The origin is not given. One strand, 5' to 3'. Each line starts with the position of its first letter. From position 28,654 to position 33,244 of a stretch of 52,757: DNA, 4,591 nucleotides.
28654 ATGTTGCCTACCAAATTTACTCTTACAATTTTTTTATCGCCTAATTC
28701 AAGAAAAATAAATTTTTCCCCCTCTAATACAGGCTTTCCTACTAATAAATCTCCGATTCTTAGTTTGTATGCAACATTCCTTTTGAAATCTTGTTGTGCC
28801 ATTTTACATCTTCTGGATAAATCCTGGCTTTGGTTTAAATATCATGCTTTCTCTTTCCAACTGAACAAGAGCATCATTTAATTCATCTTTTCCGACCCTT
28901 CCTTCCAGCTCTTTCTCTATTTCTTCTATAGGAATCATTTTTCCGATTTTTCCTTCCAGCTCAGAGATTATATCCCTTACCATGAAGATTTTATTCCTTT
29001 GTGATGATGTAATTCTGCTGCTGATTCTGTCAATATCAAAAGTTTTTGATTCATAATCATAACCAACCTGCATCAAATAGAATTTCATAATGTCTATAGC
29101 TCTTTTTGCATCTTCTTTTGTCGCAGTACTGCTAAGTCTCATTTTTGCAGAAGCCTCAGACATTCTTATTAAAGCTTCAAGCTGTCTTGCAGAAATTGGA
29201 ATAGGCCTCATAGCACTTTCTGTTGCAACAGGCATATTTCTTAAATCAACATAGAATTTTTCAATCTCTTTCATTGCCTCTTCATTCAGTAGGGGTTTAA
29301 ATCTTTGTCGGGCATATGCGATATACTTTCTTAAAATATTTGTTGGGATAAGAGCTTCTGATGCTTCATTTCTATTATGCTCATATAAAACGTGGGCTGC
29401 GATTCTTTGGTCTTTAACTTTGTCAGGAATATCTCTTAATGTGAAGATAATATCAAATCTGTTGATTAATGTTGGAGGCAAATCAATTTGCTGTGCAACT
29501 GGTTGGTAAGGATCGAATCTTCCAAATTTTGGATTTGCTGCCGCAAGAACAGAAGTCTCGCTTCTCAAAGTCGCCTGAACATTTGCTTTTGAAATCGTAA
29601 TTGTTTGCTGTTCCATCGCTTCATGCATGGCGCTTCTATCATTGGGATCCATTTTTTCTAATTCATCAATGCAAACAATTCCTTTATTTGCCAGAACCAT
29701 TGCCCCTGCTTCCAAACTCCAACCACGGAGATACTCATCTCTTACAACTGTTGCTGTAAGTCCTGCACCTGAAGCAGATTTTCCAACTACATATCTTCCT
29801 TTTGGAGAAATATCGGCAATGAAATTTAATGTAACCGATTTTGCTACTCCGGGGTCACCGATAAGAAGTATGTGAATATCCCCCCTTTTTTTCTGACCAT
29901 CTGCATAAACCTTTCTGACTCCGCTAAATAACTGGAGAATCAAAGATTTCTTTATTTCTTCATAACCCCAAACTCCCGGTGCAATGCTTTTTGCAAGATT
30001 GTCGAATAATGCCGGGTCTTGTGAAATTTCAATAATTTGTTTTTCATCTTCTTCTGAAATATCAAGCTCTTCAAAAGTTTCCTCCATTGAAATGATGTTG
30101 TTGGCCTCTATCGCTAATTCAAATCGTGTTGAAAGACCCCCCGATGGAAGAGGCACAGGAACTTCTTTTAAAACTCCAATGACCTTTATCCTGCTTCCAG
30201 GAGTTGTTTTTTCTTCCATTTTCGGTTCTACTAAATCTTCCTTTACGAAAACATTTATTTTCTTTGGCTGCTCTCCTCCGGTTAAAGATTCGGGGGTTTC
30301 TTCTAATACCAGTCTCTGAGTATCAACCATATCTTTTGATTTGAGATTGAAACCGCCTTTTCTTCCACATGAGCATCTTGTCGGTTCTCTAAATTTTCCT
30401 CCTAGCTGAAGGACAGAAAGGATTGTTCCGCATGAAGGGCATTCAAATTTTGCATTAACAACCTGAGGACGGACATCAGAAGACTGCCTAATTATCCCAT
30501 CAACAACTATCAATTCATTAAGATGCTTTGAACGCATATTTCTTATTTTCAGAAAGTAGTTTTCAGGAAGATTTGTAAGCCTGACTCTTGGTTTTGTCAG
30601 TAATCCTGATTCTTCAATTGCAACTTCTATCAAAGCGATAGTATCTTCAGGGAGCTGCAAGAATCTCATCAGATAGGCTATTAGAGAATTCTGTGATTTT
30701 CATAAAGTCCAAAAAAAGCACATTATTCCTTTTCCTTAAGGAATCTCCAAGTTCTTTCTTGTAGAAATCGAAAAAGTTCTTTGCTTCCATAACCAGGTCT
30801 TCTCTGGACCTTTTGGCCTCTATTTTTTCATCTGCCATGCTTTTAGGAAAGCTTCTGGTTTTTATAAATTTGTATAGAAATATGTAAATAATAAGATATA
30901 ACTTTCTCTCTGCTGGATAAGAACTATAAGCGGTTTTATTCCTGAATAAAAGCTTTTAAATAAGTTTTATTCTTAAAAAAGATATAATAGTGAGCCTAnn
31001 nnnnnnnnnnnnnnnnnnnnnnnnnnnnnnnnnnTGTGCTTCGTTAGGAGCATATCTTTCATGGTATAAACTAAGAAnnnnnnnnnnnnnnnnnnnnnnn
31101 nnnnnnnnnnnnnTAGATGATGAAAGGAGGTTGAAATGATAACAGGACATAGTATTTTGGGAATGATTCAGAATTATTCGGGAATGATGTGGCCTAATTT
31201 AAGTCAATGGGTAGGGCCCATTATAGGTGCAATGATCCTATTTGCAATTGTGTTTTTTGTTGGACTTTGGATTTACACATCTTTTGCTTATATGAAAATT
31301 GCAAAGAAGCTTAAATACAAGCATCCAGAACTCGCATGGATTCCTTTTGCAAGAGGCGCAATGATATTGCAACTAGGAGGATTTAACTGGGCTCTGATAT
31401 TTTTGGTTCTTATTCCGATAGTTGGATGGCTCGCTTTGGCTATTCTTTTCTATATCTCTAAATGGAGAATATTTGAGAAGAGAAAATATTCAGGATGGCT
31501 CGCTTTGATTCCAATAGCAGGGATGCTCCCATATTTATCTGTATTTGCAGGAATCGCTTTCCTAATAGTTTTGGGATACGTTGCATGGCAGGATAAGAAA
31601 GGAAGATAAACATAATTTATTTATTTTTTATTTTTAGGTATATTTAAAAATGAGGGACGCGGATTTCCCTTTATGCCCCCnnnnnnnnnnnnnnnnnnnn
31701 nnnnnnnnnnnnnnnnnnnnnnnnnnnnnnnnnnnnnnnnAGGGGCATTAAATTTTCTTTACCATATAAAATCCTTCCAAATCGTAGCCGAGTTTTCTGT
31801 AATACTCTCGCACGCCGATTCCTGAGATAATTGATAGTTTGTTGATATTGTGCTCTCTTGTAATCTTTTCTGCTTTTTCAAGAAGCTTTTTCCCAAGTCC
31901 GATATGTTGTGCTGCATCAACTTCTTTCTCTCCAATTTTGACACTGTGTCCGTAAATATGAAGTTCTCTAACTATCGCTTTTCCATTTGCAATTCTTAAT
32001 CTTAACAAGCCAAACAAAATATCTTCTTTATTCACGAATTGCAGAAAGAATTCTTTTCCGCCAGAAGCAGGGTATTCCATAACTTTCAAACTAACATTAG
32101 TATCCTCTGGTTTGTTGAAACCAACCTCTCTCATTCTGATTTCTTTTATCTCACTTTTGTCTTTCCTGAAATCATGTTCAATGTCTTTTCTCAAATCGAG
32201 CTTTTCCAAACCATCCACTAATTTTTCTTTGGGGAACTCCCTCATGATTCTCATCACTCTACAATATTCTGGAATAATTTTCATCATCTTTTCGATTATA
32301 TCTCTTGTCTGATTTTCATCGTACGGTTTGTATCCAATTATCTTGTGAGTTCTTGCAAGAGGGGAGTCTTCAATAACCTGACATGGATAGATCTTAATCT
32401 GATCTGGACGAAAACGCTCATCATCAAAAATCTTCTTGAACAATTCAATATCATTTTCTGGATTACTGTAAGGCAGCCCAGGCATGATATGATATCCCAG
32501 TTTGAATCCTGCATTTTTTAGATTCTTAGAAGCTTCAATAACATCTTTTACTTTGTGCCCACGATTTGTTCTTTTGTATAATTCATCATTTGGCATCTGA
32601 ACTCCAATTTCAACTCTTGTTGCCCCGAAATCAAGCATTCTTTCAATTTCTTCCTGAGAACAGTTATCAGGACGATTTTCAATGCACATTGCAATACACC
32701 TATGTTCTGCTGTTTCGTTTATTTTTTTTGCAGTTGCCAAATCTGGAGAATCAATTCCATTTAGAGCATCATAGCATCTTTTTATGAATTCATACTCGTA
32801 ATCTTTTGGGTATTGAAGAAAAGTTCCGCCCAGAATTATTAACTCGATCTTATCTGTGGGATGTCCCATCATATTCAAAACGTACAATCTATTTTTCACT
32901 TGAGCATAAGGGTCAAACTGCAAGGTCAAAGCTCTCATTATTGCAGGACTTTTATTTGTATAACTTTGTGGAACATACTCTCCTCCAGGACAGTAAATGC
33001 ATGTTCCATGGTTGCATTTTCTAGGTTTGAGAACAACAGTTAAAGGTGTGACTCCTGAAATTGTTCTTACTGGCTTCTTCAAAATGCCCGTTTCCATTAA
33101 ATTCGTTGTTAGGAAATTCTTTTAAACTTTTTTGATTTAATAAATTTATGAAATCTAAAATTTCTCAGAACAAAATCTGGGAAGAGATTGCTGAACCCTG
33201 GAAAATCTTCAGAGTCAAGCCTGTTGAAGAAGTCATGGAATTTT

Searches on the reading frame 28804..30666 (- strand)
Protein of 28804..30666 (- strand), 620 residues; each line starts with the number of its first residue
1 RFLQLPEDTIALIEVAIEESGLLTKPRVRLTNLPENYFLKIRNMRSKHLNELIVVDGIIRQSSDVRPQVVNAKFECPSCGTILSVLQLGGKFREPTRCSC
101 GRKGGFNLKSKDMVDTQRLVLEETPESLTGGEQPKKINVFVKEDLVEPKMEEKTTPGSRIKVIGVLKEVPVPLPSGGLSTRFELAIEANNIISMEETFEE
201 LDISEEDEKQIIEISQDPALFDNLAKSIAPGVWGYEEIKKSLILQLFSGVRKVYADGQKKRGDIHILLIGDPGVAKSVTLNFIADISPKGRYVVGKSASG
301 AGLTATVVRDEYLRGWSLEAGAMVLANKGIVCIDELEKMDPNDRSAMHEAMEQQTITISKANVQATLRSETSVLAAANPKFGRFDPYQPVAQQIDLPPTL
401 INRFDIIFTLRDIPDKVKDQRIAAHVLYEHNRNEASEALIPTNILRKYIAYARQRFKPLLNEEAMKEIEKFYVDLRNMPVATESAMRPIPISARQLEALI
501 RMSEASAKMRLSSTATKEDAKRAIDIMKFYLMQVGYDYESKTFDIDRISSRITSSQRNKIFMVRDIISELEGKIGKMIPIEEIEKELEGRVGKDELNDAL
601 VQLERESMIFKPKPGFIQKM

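Call 59: search_protein_families(library=pfam, proteins=[window:28804-30666:-], max_evalue=0.0001)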
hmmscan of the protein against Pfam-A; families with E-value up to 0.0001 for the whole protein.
window:28804-30666:- (620 aa): 5 families
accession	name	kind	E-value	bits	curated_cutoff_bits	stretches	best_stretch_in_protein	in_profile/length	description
PF00493.29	MCM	-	2.6e-89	298.6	23.3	1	207-430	1-224/224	MCM P-loop domain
PF17855.7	MCM_lid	-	7.2e-28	97.3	27.4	1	444-528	2-84/87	MCM AAA-lid domain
PF17207.9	MCM_OB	-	1.8e-25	89.5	24.8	1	40-169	1-125/126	MCM OB domain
PF01078.27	Mg_chelatase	-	6.2e-09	36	20.3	1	317-379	96-158/207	Magnesium chelatase, subunit ChlI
PF07726.17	AAA_3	-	4e-07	30.4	27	1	265-379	1-112/131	ATPase family associated with various cellular activities (AAA)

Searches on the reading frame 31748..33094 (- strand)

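Call 59: search_protein_families(library=pfam, proteins=[window:31748-33094:-], max_evalue=0.0001)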
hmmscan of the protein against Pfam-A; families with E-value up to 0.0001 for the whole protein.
window:31748-33094:- (448 aa): 2 families
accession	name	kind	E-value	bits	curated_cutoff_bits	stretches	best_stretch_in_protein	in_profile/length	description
PF04055.27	Radical_SAM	-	1.6e-17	64.6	29.5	1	25-215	5-159/166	Radical SAM superfamily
PF16199.10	Radical_SAM_C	-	4.9e-14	52.6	31.9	1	230-300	1-71/85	Radical_SAM C-terminal domain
